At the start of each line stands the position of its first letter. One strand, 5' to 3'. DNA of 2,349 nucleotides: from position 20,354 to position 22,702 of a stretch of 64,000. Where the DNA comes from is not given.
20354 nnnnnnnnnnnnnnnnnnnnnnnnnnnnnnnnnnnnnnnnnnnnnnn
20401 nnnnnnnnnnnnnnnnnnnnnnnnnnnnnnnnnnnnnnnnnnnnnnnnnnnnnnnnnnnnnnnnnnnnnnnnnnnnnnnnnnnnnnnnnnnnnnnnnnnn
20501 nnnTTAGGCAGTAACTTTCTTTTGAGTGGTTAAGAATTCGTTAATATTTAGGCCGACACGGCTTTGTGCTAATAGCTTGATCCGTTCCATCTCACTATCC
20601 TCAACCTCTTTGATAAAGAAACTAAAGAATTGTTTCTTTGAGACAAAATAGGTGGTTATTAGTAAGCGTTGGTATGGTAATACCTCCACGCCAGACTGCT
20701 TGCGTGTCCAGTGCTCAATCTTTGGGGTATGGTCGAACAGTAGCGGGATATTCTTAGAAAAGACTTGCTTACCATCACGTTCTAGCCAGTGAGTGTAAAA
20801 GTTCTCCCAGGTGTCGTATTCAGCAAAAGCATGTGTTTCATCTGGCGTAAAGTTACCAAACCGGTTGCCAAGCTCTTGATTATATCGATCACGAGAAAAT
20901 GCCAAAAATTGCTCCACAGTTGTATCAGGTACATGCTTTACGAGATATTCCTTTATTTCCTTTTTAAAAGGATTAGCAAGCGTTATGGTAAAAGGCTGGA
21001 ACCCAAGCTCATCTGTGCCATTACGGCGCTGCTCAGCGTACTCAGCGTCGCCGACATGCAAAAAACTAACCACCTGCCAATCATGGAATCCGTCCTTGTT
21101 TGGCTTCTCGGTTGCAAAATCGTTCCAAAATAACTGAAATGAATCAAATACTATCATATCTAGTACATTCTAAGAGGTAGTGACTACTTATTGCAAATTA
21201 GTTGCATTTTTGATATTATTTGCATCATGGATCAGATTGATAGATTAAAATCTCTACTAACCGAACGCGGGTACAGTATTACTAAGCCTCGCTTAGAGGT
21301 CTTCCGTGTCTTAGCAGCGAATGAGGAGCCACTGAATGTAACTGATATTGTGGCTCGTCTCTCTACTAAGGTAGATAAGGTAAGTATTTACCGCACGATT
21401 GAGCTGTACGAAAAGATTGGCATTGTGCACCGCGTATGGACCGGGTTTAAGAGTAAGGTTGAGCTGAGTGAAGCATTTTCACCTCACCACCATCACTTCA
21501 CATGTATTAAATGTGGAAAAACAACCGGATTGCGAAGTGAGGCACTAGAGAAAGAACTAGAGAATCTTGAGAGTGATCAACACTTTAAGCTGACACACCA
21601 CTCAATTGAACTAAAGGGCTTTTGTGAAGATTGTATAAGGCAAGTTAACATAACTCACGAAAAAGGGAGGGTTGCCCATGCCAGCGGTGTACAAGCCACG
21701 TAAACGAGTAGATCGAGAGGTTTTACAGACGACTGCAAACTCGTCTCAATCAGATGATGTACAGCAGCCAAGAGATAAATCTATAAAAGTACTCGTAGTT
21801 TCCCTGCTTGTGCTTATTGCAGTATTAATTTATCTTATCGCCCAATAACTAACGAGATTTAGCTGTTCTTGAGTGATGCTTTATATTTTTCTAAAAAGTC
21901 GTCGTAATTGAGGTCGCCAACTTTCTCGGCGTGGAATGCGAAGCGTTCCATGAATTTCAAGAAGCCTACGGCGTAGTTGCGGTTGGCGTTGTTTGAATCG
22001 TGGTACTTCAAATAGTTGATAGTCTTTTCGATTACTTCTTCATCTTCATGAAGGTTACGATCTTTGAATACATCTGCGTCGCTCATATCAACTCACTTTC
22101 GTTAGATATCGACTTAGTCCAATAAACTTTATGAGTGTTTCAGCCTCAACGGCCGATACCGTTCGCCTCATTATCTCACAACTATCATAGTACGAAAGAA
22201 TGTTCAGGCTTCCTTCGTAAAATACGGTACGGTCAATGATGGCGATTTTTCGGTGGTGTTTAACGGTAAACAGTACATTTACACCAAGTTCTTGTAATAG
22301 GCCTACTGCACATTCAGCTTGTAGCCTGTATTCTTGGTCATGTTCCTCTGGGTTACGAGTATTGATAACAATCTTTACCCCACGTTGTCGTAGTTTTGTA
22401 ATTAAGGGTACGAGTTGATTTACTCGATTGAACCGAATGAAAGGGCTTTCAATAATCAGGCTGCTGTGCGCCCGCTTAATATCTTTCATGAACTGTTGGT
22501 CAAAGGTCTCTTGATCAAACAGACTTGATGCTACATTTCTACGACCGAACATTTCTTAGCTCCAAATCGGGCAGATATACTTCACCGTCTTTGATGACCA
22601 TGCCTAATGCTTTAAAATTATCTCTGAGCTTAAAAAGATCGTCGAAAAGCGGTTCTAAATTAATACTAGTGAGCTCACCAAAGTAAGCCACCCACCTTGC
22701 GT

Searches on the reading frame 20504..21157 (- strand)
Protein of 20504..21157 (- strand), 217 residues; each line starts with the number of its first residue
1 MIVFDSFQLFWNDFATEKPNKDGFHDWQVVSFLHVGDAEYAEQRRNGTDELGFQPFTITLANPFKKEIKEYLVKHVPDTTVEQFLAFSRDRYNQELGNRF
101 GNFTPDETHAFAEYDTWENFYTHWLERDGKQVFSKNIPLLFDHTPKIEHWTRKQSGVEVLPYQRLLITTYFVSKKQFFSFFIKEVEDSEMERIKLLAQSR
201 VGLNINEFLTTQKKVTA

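Call 3: search_protein_families(library=pfam, proteins=[window:20504-21157:-], max_evalue=0.1)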
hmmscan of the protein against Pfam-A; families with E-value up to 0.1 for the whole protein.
window:20504-21157:- (217 aa): 0 families

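Call 4: search_protein_families(library=ncbifam, proteins=[window:20504-21157:-], max_evalue=0.1)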
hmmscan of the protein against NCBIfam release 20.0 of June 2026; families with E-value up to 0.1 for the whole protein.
window:20504-21157:- (217 aa): 0 families

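Call 10: list_cluster_members(proteins=[P0001, window:20504-21157:-, window:18326-18826:+, window:21227-21703:+, window:16599-17324:-])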
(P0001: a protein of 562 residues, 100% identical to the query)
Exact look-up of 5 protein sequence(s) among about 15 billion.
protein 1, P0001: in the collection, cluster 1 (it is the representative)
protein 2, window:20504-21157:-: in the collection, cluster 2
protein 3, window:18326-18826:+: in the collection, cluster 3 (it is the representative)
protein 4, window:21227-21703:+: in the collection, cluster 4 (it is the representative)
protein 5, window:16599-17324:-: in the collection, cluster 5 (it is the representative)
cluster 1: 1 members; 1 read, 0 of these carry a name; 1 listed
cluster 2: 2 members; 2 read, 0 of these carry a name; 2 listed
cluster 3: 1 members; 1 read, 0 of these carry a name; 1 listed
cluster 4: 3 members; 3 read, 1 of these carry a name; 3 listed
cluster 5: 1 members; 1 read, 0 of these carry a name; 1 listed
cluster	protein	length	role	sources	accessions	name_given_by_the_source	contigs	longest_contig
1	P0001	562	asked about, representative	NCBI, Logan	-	-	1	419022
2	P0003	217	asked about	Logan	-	-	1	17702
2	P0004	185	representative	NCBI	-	-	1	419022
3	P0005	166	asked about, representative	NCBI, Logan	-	-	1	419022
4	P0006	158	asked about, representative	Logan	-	-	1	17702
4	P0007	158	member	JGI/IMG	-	Fur family transcriptional regulator, ferric uptake regulator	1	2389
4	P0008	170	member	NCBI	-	-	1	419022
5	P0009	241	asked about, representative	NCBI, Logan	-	-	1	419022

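Call 48: search_solved_structures(query=window:20504-21157:-, max_evalue=10)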
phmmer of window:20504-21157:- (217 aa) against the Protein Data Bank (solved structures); distinct sequences matched with E-value up to 10: 4.
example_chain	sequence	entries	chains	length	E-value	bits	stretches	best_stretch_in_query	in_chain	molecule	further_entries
3u53_A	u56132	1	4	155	0.76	13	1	21-90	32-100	Bis(5'-nucleosyl)-tetraphosphatase [asymmetrical]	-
8jw0_d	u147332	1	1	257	1.3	12.3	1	29-93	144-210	Photosystem I PsaD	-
1xsa_A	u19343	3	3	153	1.3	12.3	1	21-90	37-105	Bis(5'-nucleosyl)-tetraphosphatase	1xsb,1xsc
4ick_A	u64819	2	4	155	1.3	12.3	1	21-90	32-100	Bis(5'-nucleosyl)-tetraphosphatase [asymmetrical]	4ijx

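Call 64: find_homologous_proteins(query=window:20504-21157:-, max_evalue=0.001)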
Query window:20504-21157:- (217 aa): 40 proteins with E <= 0.001 among 122 candidates.
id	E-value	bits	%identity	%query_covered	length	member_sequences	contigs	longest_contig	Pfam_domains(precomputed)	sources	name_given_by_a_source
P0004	3.8e-120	418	99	85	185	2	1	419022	-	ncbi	-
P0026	6.0e-106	371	73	98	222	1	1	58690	-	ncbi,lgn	-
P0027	1.5e-99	351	71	100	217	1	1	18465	-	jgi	jgi:hypothetical protein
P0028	1.8e-98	347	68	100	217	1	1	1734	-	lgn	-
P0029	1.2e-95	338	68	96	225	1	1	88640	-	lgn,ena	-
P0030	3.3e-88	313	61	99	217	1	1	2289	-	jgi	jgi:hypothetical protein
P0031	5.9e-88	313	63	96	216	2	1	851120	-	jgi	jgi:hypothetical protein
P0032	7.7e-87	309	63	97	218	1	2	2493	-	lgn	-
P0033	4.3e-86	307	62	95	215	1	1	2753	-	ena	-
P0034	6.8e-86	306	60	99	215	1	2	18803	-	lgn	-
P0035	1.3e-84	302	64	94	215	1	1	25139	-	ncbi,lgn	-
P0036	3.2e-83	297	64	94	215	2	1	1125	-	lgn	-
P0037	4.5e-82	293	58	100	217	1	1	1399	-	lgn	-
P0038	6.5e-82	293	61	96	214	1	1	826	-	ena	-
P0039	7.3e-82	293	60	97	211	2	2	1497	-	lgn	-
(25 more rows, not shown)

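Call 74: predict_structure(alignment_id=A7)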
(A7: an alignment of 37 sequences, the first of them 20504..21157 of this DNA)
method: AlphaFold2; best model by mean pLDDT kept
length: 217 residues; sequences in the alignment: 37
mean_pLDDT: 94.6   pTM: 0.88
mean pLDDT of the five models: 94.6, 94.1, 93.8, 93.8, 93.5
residues with pLDDT >= 90: 201; 70-90: 11; 50-70: 1; < 50: 4
segments of 3 or more residues with pLDDT < 50: 214-217
pLDDT, mean of each block of 10 residues (from residue 1): 97 97 97 96 96 97 97 98 97 98 93 96 92 94 96 94 96 97 97 97 93 53
secondary structure, 60 per line:
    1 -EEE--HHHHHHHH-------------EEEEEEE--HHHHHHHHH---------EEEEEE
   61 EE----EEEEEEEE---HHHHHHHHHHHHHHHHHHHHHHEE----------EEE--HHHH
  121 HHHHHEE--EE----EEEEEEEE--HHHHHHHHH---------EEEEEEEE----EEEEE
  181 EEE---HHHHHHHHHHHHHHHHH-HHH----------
elements in order: E2-4 H7-14 E28-34 H37-45 E55-62 E67-74 H78-99 E112-114 H117-125 E136-143 H146-154 E164-171 E176-183 H187-203

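Call 77: fold_search(model_id=the predicted structure, library=pdb)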
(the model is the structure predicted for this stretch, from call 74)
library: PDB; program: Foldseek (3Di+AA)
matches with E <= 10: 1038; with E <= 0.001: 0
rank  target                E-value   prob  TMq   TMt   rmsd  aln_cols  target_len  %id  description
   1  1cjx_A                2.1e-03  0.28  0.17  0.11  17.6       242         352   11  CRYSTAL STRUCTURE OF PSEUDOMONAS FLUORESCENS HPPD (released 2000-04-26)
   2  1ss4_B                5.6e-03  0.77  0.20  0.28  13.7       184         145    9  Crystal Structure of the Glyoxalase Family Protein APC24694 from Bacillus cereus (released 2004-08-03)
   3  1ss4_A                7.6e-03  0.69  0.20  0.27  13.8       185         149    9  Crystal Structure of the Glyoxalase Family Protein APC24694 from Bacillus cereus (released 2004-08-03)
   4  1f9u                  3.6e-02  0.06  0.12  0.10  20.1       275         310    8  CRYSTAL STRUCTURES OF MUTANTS REVEAL A SIGNALLING PATHWAY FOR ACTIVATION OF THE KINESIN MOTOR ATPASE (released 2001-06-13)
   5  4koq                  4.8e-02  0.14  0.17  0.20  16.1       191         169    9  Crystal Structure of WHY3 from Arabidopsis thaliana (released 2013-11-13)
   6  3n1h                  5.5e-02  0.13  0.17  0.21  16.6       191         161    9  Crystal Structure of StWhy2 (released 2010-08-11)
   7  3r9y                  7.0e-02  0.12  0.17  0.21  15.6       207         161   10  Crystal Structure of StWhy2 K67A (form I) (released 2011-09-28)
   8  5gmi_A                8.4e-02  0.16  0.18  0.17  15.5       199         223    6  Crystal Structure of GRASP55 GRASP domain in complex with JAM-C C-terminus (released 2017-05-24)
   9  1l3a_B                8.4e-02  0.08  0.13  0.16  15.7       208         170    8  Structure of the plant transcriptional regulator PBF-2 (released 2002-06-26)
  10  9qmf_B                8.4e-02  0.08  0.14  0.10  16.8       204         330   12  Pseudomonas putida 4-hydroxyphenylpyruvate dioxygenase in complex with Tembotrione (Mn) (released 2026-04-08)
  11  3kar                  8.4e-02  0.05  0.14  0.10  20.3       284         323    7  THE MOTOR DOMAIN OF KINESIN-LIKE PROTEIN KAR3, A SACCHAROMYCES CEREVISIAE KINESIN-RELATED PROTEIN (released 1998-04-29)
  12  9qml_A                8.9e-02  0.07  0.13  0.09  17.1       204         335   12  Pseudomonas putida 4-hydroxyphenylpyruvate dioxygenase in complex with Isoxaflutole (Mn) (released 2026-04-08)
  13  7x8e_D                1.1e-01  0.07  0.14  0.10  16.3       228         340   12  Crystal structure of PfHPPD-Y13287 complex (released 2022-06-01)
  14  4gkr_A                1.2e-01  0.03  0.12  0.10  20.2       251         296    8  Structure of the C-terminal motor domain of Kar3 from Candida glabrata (released 2012-10-03)
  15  5hnz_K                1.4e-01  0.04  0.12  0.09  20.8       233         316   11  Structural basis of backwards motion in kinesin-14: plus-end directed nKn669 in the nucleotide-free state (released 2016-08-10)
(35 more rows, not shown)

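Call 98: search_protein_families(library=padloc, proteins=[window:20504-21157:-], max_evalue=0.1)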
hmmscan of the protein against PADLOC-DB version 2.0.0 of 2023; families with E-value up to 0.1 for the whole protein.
window:20504-21157:- (217 aa): 0 families

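Call 99: search_protein_families(library=phrogs, proteins=[window:20504-21157:-], max_evalue=0.01)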
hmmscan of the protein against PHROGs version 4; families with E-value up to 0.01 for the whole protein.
window:20504-21157:- (217 aa): 0 families

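Call 113: fold_search(model_id=the predicted structure, library=viral)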
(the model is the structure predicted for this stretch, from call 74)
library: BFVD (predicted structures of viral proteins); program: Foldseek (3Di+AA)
matches with E <= 10: 1081; with E <= 0.001: 1
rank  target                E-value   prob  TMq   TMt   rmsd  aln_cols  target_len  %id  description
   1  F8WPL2                7.8e-04  1.00  0.31  0.35   5.5       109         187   17  (no name in the UniProt tables at hand)
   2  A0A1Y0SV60            1.1e-03  1.00  0.30  0.29   8.2       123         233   14  Uncharacterized protein [Pseudomonas phage Noxifer]
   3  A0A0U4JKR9            3.2e-03  0.99  0.29  0.34   9.3       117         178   17  Uncharacterized protein [Arthrobacter phage Tank]
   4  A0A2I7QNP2            6.7e-03  0.35  0.18  0.23  13.4       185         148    9  (no name in the UniProt tables at hand)
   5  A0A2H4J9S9            7.6e-03  0.99  0.28  0.52   7.1       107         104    9  Uncharacterized protein [uncultured Caudovirales phage]
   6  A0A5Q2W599            1.6e-02  0.16  0.17  0.15  15.7       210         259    6  (no name in the UniProt tables at hand)
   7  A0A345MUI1            2.0e-02  0.21  0.18  0.22  19.5       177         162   12  (no name in the UniProt tables at hand)
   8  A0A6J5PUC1            3.1e-02  0.10  0.15  0.16  19.2       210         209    9  Uncharacterized protein [uncultured Caudovirales phage]
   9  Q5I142                4.2e-02  0.08  0.15  0.13  15.0       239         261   12  Tyrosine phosphatase-like protein H5 [Microplitis demolitor bracovirus (isolate Webb)]
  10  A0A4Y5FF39            4.8e-02  0.69  0.20  0.36   5.4        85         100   14  Uncharacterized protein [Lactobacillus phage 3-521]
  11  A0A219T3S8            5.1e-02  0.06  0.12  0.04  23.5       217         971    9  RNA-dependent RNA polymerase (Fragment) [Emaravirus cajani]
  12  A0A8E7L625            5.8e-02  0.11  0.17  0.10  15.9       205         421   12  DNA-directed DNA polymerase (Fragment) [Ficedula mugimaki parvoviridae sp.]
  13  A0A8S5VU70            5.8e-02  0.06  0.14  0.08  17.1       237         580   12  Uncharacterized protein [Ackermannviridae sp.]
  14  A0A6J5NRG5            6.1e-02  0.96  0.19  0.68   2.7        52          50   13  Uncharacterized protein [uncultured Caudovirales phage]
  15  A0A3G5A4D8            6.1e-02  0.11  0.17  0.16  19.5       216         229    8  Uncharacterized protein [Homavirus sp.]
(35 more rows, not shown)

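Call 116: search_protein_families(library=pfam, alignment_id=A7, max_evalue=1)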
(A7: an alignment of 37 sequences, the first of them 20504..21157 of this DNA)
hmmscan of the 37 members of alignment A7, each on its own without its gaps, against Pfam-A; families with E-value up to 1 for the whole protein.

A. member 1, window:20504-21157:- (217 aa): 0 families

B. families by the number of members that match (of 37 scanned): 15 families
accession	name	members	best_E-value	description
PF10275.15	Peptidase_C65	4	0.0031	Peptidase C65 Otubain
PF14566.11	PTPlike_phytase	4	0.045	Inositol hexakisphosphate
PF03028.21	Dynein_heavy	3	0.039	Dynein heavy chain region D6 P-loop domain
PF14819.11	QueF_N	2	0.044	Nitrile reductase, 7-cyano-7-deazaguanine-reductase N-term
PF17815.7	PDZ_3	1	0.0093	PDZ domain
PF14114.12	DUF4286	1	0.02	Domain of unknown function (DUF4286)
PF11480.13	ImmE5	1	0.07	Colicin-E5 Imm protein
PF24740.1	DUF7691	1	0.092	Domain of unknown function (DUF7691)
PF04851.21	ResIII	1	0.093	Type III restriction enzyme, res subunit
PF03404.22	Mo-co_dimer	1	0.1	Mo-co oxidoreductase dimerisation domain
PF14098.11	SSPI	1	0.13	Small, acid-soluble spore protein I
PF03237.21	Terminase_6N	1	0.13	Terminase large subunit, T4likevirus-type, N-terminal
PF15132.11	DUF4568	1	0.16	Domain of unknown function (DUF4568)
PF00076.28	RRM_1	1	0.18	RNA recognition motif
PF18374.6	Enolase_like_N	1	0.91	Enolase N-terminal domain-like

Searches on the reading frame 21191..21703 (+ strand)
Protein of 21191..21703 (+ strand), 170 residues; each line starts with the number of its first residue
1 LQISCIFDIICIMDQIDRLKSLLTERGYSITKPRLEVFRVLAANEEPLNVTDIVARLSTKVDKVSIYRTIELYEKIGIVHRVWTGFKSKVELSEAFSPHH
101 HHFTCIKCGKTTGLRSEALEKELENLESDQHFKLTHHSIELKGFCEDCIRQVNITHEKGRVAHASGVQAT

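Call 3: search_protein_families(library=pfam, proteins=[window:21191-21703:+], max_evalue=0.1)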
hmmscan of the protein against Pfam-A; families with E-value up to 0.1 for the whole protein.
window:21191-21703:+ (170 aa): 3 families
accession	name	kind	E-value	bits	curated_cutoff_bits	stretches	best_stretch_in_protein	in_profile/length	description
PF01475.25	FUR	-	3e-20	73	23.1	1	26-141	2-120/121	Ferric uptake regulator family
PF01155.25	HypA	-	0.021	15.3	28.9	1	106-156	31-84/112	Hydrogenase/urease nickel incorporation, metallochaperone, hypA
PF07106.19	TBPIP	-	0.044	14.2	22.8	0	37-71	6-40/62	TBPIP/Hop2 winged helix domain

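Call 4: search_protein_families(library=ncbifam, proteins=[window:21191-21703:+], max_evalue=0.1)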
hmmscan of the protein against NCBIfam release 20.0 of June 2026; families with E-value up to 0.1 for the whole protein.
window:21191-21703:+ (170 aa): 9 families
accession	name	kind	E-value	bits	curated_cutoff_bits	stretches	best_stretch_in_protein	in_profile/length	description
NF051892.1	TransRegFurBacil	equivalog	5.1e-19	68.8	220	1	14-151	3-146/149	ferric iron uptake transcriptional regulator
NF006999.0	PRK09462.1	equivalog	1.6e-15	57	146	1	23-148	8-138/148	ferric iron uptake transcriptional regulator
NF008646.0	PRK11639.1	equivalog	5e-14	52.4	167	1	20-168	14-165/171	zinc uptake transcriptional repressor Zur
NF051891.1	TransRegFurHelico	equivalog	1.8e-12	47.4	200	1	16-150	11-147/148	ferric iron uptake transcriptional regulator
NF052545.1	TransRegPerRClab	equivalog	1.7e-09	37.8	180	1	17-150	2-136/138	transcriptional regulator PerR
NF047406.1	TransRegPerRTherm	equivalog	2e-05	24.8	200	1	36-151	15-128/130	manganese-dependent transcriptional regulator PerR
NF047462.1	FUR_perox_PerRA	exception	0.00049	20.6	200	1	14-129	3-121/142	peroxide-responsive transcriptional repressor PerRA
NF053606.1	Sta1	subfamily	0.0029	17.7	80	1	28-82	16-67/100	Sta1 family transcriptional regulator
NF040939.2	trans_reg_lrs14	equivalog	0.085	12.9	90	0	28-82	17-69/103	Lrs14 family HTH-type transcriptional regulator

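Call 95: search_solved_structures(query=window:21227-21703:+, max_evalue=0.001, show_alignments=2)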
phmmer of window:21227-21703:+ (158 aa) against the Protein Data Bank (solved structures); distinct sequences matched with E-value up to 0.001: 21.
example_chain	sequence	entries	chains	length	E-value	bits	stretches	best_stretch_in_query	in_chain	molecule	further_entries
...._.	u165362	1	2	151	3.4e-15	59.4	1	2-144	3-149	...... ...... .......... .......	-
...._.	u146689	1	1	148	1.4e-13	54.1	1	10-141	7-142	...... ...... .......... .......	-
6d57_A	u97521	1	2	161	6.9e-13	51.9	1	4-139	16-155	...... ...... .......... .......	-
4ets_A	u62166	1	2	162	7.1e-13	51.8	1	4-139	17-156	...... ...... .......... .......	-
5fd6_A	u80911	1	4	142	1.3e-12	51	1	5-131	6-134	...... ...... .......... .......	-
5fd5_A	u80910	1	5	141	1.3e-12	51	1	5-131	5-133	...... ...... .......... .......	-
2w57_A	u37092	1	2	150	4.8e-12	49.1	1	10-134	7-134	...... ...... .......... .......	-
5nbc_A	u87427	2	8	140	1e-09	41.6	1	11-137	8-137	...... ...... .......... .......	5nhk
3mwm_A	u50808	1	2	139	1.1e-09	41.4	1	38-137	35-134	Putative metal uptake regulation protein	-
4mtd_A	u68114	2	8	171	2e-09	40.6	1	8-145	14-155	Zinc uptake regulation protein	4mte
7vo0_G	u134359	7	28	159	2.1e-09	40.6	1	38-137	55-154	Putative metal uptake regulation protein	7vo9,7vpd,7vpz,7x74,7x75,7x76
2fe3_A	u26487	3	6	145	2.4e-09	40.4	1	9-141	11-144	Peroxide operon regulator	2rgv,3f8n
4raz_A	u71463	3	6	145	8.3e-09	38.6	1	4-131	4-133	DNA-binding transcriptional dual regulator of siderophore biosynthesis and transport(Fur f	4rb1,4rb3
1mzb_A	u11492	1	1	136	3.3e-08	36.7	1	10-129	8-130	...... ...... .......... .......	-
2o03_A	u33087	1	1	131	4.3e-08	36.3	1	39-136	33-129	probable Zinc uptake regulation protein FurB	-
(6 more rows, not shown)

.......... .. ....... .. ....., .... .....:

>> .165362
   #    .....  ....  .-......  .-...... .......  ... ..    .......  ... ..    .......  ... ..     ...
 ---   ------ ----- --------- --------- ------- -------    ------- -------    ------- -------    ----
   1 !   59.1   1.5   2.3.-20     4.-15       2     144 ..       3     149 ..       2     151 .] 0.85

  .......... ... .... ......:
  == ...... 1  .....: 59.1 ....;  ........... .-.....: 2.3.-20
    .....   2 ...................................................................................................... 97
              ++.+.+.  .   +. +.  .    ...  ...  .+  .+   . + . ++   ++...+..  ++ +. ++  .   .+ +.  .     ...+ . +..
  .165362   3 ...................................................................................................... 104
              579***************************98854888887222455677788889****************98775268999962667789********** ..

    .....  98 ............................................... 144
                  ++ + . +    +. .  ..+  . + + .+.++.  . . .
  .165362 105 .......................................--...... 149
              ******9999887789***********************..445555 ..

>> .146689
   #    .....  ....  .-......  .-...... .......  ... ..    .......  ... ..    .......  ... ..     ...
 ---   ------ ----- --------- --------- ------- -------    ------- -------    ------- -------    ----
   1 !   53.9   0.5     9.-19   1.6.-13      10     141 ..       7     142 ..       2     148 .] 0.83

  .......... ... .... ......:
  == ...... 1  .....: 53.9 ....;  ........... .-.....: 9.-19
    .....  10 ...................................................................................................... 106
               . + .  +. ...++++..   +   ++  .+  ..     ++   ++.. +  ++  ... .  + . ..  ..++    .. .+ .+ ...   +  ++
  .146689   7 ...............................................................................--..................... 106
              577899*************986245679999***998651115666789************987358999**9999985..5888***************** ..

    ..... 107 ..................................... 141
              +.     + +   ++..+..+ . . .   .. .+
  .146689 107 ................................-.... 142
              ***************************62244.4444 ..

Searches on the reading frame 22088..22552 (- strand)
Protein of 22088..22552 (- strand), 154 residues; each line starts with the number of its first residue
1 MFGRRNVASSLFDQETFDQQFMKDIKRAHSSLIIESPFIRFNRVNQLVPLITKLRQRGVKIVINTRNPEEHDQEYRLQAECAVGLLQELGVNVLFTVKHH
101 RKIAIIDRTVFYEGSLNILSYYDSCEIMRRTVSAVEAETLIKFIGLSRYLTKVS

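Call 99: search_protein_families(library=phrogs, proteins=[window:22088-22552:-], max_evalue=0.01)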
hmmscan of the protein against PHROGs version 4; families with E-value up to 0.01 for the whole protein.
window:22088-22552:- (154 aa): 1 family
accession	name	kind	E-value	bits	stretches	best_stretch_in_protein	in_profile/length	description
phrog_17878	-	unknown function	6.6e-05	22.8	0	97-122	219-244/483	-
